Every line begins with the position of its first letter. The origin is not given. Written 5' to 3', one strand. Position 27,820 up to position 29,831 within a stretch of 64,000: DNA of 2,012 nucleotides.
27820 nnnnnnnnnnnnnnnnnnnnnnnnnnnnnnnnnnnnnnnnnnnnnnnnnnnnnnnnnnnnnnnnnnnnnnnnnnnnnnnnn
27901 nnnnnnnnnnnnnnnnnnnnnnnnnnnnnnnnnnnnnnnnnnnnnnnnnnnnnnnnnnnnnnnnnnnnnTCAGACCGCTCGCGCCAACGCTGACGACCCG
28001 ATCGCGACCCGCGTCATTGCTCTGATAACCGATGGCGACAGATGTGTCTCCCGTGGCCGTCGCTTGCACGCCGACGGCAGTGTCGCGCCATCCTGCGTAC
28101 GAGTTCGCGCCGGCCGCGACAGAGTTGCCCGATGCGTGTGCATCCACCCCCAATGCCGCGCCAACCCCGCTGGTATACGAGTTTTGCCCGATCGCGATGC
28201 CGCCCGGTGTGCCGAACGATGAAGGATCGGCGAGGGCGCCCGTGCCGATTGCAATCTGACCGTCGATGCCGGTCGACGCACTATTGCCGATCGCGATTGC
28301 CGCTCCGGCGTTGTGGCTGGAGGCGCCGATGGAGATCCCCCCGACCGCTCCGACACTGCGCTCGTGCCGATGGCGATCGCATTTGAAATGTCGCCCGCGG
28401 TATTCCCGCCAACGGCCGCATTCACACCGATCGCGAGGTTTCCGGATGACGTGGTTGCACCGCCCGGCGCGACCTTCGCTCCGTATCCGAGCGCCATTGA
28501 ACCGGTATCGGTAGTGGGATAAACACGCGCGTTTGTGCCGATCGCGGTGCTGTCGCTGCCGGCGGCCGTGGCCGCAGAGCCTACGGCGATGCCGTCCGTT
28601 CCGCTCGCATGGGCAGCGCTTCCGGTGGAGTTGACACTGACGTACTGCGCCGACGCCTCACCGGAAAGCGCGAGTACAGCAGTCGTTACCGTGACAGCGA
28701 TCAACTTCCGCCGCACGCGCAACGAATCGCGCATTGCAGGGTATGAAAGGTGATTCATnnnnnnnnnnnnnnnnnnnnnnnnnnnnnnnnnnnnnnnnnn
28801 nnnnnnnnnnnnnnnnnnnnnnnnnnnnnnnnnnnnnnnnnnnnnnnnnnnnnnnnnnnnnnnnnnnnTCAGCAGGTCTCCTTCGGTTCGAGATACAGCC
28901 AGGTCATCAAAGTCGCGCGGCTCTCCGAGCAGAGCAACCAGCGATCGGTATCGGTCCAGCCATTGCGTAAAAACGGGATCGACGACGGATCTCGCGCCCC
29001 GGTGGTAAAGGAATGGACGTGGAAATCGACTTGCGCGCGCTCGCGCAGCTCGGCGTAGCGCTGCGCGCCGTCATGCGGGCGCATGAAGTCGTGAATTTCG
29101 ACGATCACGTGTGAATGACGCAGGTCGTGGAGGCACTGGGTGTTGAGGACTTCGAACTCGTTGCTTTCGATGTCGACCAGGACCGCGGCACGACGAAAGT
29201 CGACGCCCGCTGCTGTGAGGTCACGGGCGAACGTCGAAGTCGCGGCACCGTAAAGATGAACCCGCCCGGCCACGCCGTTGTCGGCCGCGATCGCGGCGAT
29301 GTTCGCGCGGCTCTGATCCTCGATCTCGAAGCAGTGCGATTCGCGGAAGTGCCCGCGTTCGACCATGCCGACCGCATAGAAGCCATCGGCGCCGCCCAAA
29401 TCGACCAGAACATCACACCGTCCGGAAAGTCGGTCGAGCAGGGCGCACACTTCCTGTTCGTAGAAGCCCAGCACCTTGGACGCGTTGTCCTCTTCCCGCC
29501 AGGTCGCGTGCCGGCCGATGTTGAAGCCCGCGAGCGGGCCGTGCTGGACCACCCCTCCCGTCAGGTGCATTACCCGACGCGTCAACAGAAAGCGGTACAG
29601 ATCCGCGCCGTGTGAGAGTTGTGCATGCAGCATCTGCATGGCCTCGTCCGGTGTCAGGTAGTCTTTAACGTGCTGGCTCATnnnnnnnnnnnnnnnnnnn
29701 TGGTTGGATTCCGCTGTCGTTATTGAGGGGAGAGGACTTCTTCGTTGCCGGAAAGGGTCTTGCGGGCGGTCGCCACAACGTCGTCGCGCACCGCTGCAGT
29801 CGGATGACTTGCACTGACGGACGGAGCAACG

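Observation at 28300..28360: Trimeric autotransporter adhesin gene is out of frame at a homopolymeric G6 tract: candidate phase-variation switch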

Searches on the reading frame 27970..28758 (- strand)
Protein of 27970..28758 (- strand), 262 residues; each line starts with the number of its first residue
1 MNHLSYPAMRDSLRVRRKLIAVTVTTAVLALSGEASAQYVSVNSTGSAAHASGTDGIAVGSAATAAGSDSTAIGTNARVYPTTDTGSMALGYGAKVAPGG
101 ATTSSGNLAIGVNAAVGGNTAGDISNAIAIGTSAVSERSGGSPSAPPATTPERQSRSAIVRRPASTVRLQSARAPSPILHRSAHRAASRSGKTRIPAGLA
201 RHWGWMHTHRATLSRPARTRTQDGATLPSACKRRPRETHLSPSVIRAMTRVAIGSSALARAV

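Call 21: list_cluster_members(proteins=[window:27970-28758:-, L006:2372-7360:-, P0002, P0003])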
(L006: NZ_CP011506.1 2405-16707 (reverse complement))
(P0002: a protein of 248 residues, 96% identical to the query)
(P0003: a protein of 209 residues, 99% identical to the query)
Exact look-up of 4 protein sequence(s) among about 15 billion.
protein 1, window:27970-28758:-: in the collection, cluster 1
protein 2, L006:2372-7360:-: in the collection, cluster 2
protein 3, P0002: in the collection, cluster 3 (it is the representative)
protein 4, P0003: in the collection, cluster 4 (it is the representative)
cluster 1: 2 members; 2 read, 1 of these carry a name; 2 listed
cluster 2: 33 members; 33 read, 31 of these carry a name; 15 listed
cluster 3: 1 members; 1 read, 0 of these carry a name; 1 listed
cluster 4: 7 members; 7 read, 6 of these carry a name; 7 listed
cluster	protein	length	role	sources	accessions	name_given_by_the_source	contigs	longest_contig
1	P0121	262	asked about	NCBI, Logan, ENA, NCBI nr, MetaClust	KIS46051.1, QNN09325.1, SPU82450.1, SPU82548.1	head domain of trimeric autotransporter adhesin family protein [Burkholderia cepacia] | status=active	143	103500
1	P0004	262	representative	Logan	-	-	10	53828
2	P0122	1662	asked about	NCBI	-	-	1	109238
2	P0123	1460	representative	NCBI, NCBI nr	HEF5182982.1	TPA: hypothetical protein SAR17_006158 [Burkholderia cenocepacia] | hypothetical protein [Burkholderia cenocepacia]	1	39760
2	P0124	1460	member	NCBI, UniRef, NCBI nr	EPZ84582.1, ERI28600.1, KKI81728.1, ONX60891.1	beta strand repeat-containing protein [Burkholderia cenocepacia] | beta strand repeat-containing protein n=10 Tax=Burkholderia cenocepacia TaxID=95486 ... | trimeric autotransporter adhesin coiled stalk domain protein [Burkholderia cenocepacia ...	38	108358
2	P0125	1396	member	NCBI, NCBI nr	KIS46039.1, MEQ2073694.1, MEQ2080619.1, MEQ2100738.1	coiled stalk of trimeric autotransporter adhesin family protein [Burkholderia cepacia] | hypothetical protein [Burkholderia cenocepacia]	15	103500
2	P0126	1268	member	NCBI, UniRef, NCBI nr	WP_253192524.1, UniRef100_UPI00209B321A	YadA family autotransporter adhesin [Burkholderia cenocepacia] | YadA family autotransporter adhesin n=1 Tax=Burkholderia cenocepacia TaxID=95486 ... | YadA-like family protein [Burkholderia cenocepacia]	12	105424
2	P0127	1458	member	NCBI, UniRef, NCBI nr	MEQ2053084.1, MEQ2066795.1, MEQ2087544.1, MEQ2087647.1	hypothetical protein UXJ30_35210 [Burkholderia cenocepacia] | beta strand repeat-containing protein n=2 Tax=Burkholderia cenocepacia TaxID=95486 ... | YadA-like family protein [Burkholderia cenocepacia]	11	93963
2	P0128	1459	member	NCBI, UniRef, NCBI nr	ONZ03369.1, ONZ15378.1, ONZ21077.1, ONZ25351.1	hypothetical protein A8F43_15635 [Burkholderia cenocepacia] | beta strand repeat-containing protein n=2 Tax=Burkholderia cenocepacia TaxID=95486 ... | hypothetical protein A8F40_18720 [Burkholderia cenocepacia]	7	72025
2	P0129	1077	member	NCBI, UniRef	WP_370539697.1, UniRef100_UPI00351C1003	YadA-like family protein [Burkholderia cenocepacia] | YadA-like family protein n=1 Tax=Burkholderia cenocepacia TaxID=95486 RepID=UPI00351C1003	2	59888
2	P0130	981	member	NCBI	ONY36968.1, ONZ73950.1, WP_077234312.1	beta strand repeat-containing protein, partial [Burkholderia cenocepacia]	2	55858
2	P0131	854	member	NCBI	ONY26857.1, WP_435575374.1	hypothetical protein A8F21_05670, partial [Burkholderia cenocepacia]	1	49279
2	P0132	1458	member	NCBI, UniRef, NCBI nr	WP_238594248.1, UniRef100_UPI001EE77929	beta strand repeat-containing protein [Burkholderia pyrrocinia] | beta strand repeat-containing protein n=1 Tax=Burkholderia pyrrocinia TaxID=60550 ... | hypothetical protein [Burkholderia pyrrocinia]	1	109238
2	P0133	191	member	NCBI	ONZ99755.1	hypothetical protein A8F49_15755, partial [Burkholderia cenocepacia]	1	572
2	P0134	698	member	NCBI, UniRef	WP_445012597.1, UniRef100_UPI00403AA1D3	beta strand repeat-containing protein [Burkholderia cenocepacia] | beta strand repeat-containing protein n=1 Tax=Burkholderia cenocepacia TaxID=95486 ...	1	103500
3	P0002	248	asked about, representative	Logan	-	-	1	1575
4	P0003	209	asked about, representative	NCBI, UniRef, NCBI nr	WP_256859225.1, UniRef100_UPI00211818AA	hypothetical protein [Burkholderia cenocepacia] | hypothetical protein n=1 Tax=Burkholderia cenocepacia TaxID=95486 RepID=UPI00211818AA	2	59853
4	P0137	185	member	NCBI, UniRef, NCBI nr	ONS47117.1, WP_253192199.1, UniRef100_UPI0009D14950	hypothetical protein [Burkholderia cenocepacia] | hypothetical protein n=1 Tax=Burkholderia cenocepacia TaxID=95486 RepID=UPI0009D14950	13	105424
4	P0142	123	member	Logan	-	-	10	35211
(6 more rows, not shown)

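Call 26: find_encoding_contigs(protein=window:27970-28758:-, flank=7000, max_places=10)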
Protein window:27970-28758:- (262 aa): 24 contigs read that carry it; 2 places shown.
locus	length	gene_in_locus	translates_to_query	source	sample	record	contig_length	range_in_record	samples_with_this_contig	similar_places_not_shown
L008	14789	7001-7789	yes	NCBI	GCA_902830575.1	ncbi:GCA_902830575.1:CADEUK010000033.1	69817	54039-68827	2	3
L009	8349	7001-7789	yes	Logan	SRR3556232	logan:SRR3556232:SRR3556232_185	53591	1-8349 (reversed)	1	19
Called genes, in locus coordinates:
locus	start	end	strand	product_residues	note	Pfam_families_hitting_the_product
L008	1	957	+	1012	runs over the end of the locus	PF07916:TraG_N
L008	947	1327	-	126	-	-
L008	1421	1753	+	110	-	-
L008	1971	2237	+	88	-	-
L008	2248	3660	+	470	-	PF06414:Zeta_toxin, PF13671:AAA_33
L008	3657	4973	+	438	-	PF06666:DUF1173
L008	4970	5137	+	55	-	-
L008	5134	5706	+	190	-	PF03703:bPH_2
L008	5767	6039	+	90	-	-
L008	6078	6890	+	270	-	-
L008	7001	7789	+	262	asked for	-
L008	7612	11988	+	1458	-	PF05658:YadA_head (weak), PF05662:YadA_stalk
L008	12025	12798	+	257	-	-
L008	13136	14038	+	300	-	-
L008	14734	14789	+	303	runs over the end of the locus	PF02586:SRAP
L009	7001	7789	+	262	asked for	-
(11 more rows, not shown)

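Call 27: find_encoding_contigs(protein=P0137, flank=6000, max_places=10)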
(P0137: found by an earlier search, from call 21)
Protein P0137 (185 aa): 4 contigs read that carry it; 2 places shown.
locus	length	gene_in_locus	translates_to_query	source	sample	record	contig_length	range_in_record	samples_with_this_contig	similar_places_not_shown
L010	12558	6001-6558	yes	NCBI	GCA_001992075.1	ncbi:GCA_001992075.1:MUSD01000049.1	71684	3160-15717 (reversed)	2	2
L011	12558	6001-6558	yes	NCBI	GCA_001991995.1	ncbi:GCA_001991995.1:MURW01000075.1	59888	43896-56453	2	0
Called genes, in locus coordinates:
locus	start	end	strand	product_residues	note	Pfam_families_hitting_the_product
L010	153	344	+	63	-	-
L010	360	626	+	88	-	-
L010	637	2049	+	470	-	PF06414:Zeta_toxin, PF13671:AAA_33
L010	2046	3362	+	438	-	PF06666:DUF1173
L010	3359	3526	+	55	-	-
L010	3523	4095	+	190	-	PF03703:bPH_2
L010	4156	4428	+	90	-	-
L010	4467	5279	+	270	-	-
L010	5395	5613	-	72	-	-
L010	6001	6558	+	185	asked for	PF05658:YadA_head (weak), PF05662:YadA_stalk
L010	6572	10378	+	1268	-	PF05662:YadA_stalk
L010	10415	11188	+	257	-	-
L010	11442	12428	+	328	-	-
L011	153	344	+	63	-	-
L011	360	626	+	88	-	-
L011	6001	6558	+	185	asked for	PF05658:YadA_head (weak), PF05662:YadA_stalk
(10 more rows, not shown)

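Call 28: find_encoding_contigs(protein=P0142, flank=3000, max_places=10)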
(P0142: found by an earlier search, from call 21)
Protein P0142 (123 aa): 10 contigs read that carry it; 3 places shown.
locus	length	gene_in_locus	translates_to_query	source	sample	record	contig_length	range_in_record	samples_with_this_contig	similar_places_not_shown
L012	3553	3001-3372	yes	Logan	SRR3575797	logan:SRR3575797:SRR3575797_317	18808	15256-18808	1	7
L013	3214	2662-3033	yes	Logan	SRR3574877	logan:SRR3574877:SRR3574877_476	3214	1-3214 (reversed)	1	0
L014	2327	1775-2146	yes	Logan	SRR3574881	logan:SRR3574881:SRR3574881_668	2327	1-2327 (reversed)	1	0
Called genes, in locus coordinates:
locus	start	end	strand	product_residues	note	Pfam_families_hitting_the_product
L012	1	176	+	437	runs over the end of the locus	PF06666:DUF1173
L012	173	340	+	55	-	-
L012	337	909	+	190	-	PF03703:bPH_2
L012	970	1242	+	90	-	-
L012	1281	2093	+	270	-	-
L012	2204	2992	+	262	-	-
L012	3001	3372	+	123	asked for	PF05662:YadA_stalk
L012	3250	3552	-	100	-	?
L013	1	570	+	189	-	?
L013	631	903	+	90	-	-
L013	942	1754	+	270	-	-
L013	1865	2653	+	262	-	-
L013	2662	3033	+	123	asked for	PF05662:YadA_stalk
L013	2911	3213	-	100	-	?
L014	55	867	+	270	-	-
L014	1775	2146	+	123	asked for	PF05662:YadA_stalk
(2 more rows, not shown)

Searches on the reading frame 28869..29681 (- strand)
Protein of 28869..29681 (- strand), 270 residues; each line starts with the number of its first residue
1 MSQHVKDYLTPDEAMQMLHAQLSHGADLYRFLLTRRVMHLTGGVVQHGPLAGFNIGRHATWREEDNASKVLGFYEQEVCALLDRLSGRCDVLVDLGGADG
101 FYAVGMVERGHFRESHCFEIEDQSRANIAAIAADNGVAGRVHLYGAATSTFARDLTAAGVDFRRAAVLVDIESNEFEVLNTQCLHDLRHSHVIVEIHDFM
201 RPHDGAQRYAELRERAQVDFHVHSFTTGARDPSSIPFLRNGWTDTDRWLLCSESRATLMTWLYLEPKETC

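Call 34: search_protein_families(library=pfam, max_evalue=1, proteins=[window:28869-29681:-])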
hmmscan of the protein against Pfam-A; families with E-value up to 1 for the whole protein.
window:28869-29681:- (270 aa): 2 families
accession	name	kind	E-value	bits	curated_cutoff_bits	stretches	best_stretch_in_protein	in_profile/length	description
PF05050.19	Methyltransf_21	-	0.1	13.2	22.7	1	167-205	117-156/173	Methyltransferase FkbM domain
PF25053.1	DUF7791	-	0.38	11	28.1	1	4-40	115-151/162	Domain of unknown function (DUF7791)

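Call 51: find_encoding_contigs(protein=window:28869-29681:-, flank=3000, max_places=10)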
Protein window:28869-29681:- (270 aa): 23 contigs read that carry it; 4 places shown.
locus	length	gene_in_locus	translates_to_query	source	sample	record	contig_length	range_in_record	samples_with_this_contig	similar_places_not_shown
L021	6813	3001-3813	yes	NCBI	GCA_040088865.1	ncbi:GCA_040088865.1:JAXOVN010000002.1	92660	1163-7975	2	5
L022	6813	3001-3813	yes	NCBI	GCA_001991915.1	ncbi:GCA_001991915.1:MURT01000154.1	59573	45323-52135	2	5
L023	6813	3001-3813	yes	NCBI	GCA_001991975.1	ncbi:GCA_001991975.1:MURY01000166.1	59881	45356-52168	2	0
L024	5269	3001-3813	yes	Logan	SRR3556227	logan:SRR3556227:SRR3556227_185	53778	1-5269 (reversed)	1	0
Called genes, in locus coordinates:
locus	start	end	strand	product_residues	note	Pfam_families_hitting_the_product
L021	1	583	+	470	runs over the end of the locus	PF06414:Zeta_toxin, PF13671:AAA_33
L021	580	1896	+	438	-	PF06666:DUF1173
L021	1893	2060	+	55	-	-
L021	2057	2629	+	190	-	PF03703:bPH_2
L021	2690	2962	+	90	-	-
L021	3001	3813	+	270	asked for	-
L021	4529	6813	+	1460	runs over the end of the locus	PF05658:YadA_head (weak), PF05662:YadA_stalk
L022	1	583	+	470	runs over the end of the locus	PF06414:Zeta_toxin, PF13671:AAA_33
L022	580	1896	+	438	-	PF06666:DUF1173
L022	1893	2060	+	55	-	-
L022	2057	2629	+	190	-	PF03703:bPH_2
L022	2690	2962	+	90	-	-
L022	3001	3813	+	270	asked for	-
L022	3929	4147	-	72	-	-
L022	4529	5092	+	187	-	PF05658:YadA_head (weak), PF05662:YadA_stalk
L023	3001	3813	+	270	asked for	-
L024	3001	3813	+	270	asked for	-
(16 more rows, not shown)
